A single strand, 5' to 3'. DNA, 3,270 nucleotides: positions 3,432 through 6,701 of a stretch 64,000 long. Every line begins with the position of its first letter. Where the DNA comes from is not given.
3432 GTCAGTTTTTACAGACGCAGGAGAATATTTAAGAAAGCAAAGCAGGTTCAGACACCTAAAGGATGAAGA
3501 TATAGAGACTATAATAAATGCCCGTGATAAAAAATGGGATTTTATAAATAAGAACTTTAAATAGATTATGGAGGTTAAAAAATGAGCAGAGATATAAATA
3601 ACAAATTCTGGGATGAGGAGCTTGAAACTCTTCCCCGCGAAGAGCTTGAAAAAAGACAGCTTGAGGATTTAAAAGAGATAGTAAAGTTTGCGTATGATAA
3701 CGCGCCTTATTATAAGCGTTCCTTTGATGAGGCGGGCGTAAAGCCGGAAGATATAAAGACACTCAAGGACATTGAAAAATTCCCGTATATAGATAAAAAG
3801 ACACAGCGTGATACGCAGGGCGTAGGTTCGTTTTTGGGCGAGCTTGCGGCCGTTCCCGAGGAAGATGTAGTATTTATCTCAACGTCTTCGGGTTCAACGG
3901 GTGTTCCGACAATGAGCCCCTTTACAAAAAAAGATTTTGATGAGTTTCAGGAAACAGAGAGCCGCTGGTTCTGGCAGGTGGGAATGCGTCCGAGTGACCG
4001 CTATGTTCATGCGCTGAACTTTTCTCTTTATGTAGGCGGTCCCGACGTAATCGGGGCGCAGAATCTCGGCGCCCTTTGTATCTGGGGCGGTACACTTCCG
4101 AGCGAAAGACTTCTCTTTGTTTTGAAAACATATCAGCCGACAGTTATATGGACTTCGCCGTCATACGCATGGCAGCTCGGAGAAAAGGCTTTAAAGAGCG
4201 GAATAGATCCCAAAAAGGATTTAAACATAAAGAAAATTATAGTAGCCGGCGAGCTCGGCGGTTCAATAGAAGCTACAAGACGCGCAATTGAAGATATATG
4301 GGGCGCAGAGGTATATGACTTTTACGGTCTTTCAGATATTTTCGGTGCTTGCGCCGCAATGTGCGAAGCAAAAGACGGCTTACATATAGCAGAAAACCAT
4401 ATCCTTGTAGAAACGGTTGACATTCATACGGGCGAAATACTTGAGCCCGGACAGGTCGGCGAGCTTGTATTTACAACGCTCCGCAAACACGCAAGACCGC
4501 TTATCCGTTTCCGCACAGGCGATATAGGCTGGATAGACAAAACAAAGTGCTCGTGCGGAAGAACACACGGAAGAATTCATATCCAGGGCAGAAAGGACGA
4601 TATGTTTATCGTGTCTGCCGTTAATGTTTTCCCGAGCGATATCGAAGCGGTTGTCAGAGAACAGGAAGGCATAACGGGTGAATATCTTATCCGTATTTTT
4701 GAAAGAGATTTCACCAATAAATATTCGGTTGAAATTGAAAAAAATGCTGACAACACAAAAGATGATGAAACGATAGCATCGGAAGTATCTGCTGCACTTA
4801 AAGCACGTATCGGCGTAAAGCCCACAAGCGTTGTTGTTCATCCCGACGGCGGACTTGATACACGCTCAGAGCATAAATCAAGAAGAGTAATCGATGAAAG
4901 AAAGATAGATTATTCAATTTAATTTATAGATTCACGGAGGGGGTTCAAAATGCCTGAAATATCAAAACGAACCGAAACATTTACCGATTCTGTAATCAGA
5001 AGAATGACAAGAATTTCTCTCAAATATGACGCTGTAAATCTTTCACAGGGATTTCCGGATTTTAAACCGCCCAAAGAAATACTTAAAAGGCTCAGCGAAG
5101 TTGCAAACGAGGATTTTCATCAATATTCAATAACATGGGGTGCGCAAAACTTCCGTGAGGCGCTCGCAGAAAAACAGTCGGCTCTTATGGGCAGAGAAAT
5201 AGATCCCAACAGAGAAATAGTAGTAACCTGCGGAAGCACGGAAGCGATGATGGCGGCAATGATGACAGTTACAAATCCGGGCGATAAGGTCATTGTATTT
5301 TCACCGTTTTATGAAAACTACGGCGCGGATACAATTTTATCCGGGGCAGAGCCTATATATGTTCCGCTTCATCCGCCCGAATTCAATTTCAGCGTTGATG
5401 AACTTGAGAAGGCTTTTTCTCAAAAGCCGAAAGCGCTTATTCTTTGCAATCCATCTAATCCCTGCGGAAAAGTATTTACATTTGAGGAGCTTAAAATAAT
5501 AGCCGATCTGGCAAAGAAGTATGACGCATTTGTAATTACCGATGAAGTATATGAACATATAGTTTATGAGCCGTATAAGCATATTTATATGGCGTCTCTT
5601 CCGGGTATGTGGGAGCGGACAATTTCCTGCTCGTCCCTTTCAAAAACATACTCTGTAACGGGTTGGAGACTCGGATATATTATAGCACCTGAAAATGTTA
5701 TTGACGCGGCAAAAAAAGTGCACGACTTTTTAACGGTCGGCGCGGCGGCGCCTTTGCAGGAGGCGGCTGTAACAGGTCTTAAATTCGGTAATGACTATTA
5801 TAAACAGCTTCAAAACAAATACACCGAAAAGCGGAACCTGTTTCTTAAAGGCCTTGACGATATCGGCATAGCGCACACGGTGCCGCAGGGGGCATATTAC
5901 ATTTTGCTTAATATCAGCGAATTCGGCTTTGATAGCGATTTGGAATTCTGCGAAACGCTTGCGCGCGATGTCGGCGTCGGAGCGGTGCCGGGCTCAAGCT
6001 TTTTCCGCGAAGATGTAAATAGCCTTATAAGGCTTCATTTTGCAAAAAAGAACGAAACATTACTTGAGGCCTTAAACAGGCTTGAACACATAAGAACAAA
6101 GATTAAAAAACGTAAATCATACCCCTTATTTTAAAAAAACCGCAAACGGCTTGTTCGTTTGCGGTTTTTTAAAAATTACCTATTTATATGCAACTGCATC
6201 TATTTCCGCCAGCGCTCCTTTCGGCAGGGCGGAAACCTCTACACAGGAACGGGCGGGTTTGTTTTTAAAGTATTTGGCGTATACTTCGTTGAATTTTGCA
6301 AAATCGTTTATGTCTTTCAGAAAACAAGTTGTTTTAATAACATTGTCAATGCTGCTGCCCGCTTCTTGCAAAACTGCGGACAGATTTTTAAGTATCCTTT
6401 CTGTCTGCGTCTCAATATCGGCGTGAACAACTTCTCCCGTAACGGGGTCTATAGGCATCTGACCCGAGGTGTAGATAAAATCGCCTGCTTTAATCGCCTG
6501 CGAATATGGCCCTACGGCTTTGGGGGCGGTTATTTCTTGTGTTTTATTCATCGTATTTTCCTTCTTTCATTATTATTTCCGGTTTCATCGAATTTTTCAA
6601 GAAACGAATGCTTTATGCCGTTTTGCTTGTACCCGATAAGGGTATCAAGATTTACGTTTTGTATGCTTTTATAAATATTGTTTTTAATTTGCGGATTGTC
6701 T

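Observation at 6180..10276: Sulfur-trafficking gene cluster: rhodanese-TtcA fusion, PatB-type C-S lyase and TcdA(CsdL) E1-like enzyme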

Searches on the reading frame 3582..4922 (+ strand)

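Call 3: search_protein_families(library=pfam, proteins=[window:3582-4922:+])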
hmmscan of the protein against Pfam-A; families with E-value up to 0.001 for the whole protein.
window:3582-4922:+ (446 aa): 3 families
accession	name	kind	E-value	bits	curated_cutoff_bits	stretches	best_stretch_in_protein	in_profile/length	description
PF14535.12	AMP-binding_C_2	-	4.4e-16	59.4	25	1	347-440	2-96/96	AMP-binding enzyme C-terminal domain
PF00501.34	AMP-binding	-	4.2e-14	52.6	29.9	1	70-297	151-374/384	AMP-binding enzyme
PF04443.18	LuxE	-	1.2e-05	24.8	24.9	1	243-338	279-374/391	Acyl-protein synthetase, LuxE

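Call 4: search_protein_families(library=ncbifam, proteins=[window:3582-4922:+])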
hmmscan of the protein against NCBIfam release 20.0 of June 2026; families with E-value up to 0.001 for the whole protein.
window:3582-4922:+ (446 aa): 47 families (the best 25 are shown)
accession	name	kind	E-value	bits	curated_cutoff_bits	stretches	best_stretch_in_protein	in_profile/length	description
NF041878.1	paak_haloarch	equivalog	3.3e-90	302.7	700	1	12-440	3-427/427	phenylacetate--CoA ligase PaaK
TIGR02155.1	PA_CoA_ligase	equivalog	7.2e-85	285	646.3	1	15-440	1-422/422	phenylacetate--CoA ligase PaaK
NF053551.1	FlxY_rubin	equivalog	7.2e-52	176.5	520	1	17-435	4-416/424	flexirubin biosynthesis putative acyl-CoA ligase FlxY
TIGR03335.1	F390_ftsA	equivalog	3.4e-50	171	458.7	1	9-403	1-398/445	coenzyme F390 synthetase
NF045666.1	DVU1553_fam_AMP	equivalog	2.2e-46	158.5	300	1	14-337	15-330/331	DVU_1553 family AMP-dependent CoA ligase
NF041217.1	BagE_FevW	exception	1.5e-26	93.4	800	1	72-426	52-393/424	bagremycin/ferroverdin synthetase BagE/FevW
NF005850.0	PRK07768.1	subfamily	2.6e-12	45.8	572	1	310-436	416-537/545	long-chain-fatty-acid--CoA ligase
TIGR02304.1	aden_form_hyp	equivalog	2.8e-12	46.3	251.9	1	179-417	181-404/430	F390 synthetase-related protein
NF005801.1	PRK07656.1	equivalog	3.6e-12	45.7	657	1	83-371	153-436/500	FadD3 family acyl-CoA ligase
NF009071.0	PRK12406.1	subfamily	5.7e-12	44.8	701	1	102-406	161-470/510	acyl-CoA synthetase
NF005702.0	PRK07514.1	subfamily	5.1e-10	38.3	558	1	310-406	380-468/506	malonyl-CoA synthase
NF053567.1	HBDA_AROS1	equivalog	1.6e-09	36.7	1000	1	90-412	167-489/523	3-hydroxybenzoate--CoA ligase HbdA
NF005797.0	PRK07638.1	equivalog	3.1e-09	35.9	518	1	216-393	255-438/487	acyl-CoA synthetase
NF006754.0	PRK09274.1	equivalog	3.7e-09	35.3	478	1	308-435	421-540/555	fatty acid CoA ligase family protein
TIGR01733.1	AA-adenyl-dom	subfamily_domain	1.6e-08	33.8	317.4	1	91-295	117-322/409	amino acid adenylation domain-containing protein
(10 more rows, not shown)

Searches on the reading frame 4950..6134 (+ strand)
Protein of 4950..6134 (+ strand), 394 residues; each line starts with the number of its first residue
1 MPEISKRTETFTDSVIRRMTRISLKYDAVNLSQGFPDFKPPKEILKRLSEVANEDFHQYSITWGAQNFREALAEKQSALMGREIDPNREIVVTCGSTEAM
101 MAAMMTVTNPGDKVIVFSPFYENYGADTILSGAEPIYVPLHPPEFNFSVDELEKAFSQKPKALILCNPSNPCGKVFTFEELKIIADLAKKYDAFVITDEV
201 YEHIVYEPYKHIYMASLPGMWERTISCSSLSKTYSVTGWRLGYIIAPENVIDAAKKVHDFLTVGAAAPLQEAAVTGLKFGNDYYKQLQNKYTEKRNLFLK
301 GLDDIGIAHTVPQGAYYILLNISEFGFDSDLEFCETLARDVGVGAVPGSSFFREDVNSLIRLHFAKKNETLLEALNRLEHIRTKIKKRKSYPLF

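Call 3: search_protein_families(library=pfam, proteins=[window:4950-6134:+])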
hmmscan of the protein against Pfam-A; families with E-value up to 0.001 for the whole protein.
window:4950-6134:+ (394 aa): 5 families
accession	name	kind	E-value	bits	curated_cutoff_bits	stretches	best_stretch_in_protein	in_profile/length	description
PF00155.27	Aminotran_1_2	-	6.7e-67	226.7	19.7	1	27-378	2-361/361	Aminotransferase class I and II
PF01041.23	DegT_DnrJ_EryC1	-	2e-07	31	19.8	1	89-198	41-145/360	DegT/DnrJ/EryC1/StrS aminotransferase family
PF00266.25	Aminotran_5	-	2.3e-05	24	21.5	1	85-200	59-177/371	Aminotransferase class-V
PF01053.26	Cys_Met_Meta_PP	-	6.3e-05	22.1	27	1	87-201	68-176/381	Cys/Met metabolism PLP-dependent enzyme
PF01212.27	Beta_elim_lyase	-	0.00046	20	27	1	93-198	53-168/288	Beta-eliminating lyase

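Call 4: search_protein_families(library=ncbifam, proteins=[window:4950-6134:+])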
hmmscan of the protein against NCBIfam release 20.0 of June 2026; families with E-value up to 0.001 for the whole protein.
window:4950-6134:+ (394 aa): 85 families (the best 25 are shown)
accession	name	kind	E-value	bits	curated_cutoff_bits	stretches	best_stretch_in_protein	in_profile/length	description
NF006488.0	PRK08912.1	equivalog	1.8e-110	369.5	498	1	11-383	11-385/387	aminotransferase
NF005855.0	PRK07777.1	equivalog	2.5e-108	362.9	553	1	4-383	6-389/391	pyridoxal phosphate-dependent aminotransferase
NF006569.0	PRK09082.1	subfamily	8.3e-97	324.7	420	1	14-380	18-385/386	methionine aminotransferase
NF041364.1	GntC_guanitoxin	equivalog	1.2e-88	297.4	415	1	29-380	1-355/356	guanitoxin biosynthesis PLP-dependent (S)-gamma-hydroxy-L-arginine cyclodehydratase GntC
NF041091.1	asp_aminotase_Arch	equivalog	4.6e-80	269.3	550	1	26-380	27-373/376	aspartate aminotransferase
NF009079.0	PRK12414.1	subfamily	4.8e-79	266.2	481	1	19-380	22-383/384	methionine aminotransferase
NF005816.0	PRK07682.1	equivalog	1.7e-75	254.1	620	1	3-388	5-389/390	aminotransferase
NF005817.0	PRK07683.1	equivalog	1.5e-74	251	575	1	6-384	7-383/387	aminotransferase A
NF005588.0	PRK07309.1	equivalog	6.5e-69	232.7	576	1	10-381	13-385/391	pyridoxal phosphate-dependent aminotransferase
NF004975.0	PRK06348.1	equivalog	3.8e-68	230.2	549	1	5-381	7-382/384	pyridoxal phosphate-dependent aminotransferase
NF004621.0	PRK05957.1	equivalog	7.6e-66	222.4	498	1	9-380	9-381/389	pyridoxal phosphate-dependent aminotransferase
NF006229.0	PRK08361.1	equivalog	2.8e-65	220.9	624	1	6-381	12-387/391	aspartate aminotransferase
NF006756.0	PRK09276.1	subfamily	6.3e-65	219.6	507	1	26-381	31-385/387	LL-diaminopimelate aminotransferase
TIGR03540.1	DapC_direct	equivalog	1.6e-63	214.9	593.25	1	26-380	29-382/383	LL-diaminopimelate aminotransferase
NF004770.0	PRK06108.1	subfamily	3.6e-63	213.7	422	1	2-380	11-390/396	pyridoxal phosphate-dependent aminotransferase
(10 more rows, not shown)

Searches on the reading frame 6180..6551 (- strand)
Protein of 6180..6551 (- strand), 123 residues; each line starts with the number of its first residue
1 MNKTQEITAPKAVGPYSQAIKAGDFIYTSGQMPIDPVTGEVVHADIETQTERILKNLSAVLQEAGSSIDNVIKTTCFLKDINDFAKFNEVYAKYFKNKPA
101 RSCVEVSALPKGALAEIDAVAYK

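Call 3: search_protein_families(library=pfam, proteins=[window:6180-6551:-])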
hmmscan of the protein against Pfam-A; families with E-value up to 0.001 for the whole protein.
window:6180-6551:- (123 aa): 1 family
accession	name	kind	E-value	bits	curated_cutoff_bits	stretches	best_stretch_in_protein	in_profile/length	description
PF01042.26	Ribonuc_L-PSP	-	1.3e-44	151.5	27.3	1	7-122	2-120/121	Endoribonuclease L-PSP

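Call 4: search_protein_families(library=ncbifam, proteins=[window:6180-6551:-])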
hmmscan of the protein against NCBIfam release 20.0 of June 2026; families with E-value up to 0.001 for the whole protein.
window:6180-6551:- (123 aa): 3 families
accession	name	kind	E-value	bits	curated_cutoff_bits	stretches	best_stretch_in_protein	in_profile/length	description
TIGR00004.1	TIGR00004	subfamily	7.7e-51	171.5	106.25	1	8-122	8-124/125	Rid family detoxifying hydrolase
NF008490.0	PRK11401.1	equivalog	4.7e-31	107.4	222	1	8-122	9-126/129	enamine/imine deaminase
TIGR03610.1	RutC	equivalog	9.3e-23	80.7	169.1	1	9-122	11-125/127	pyrimidine utilization protein C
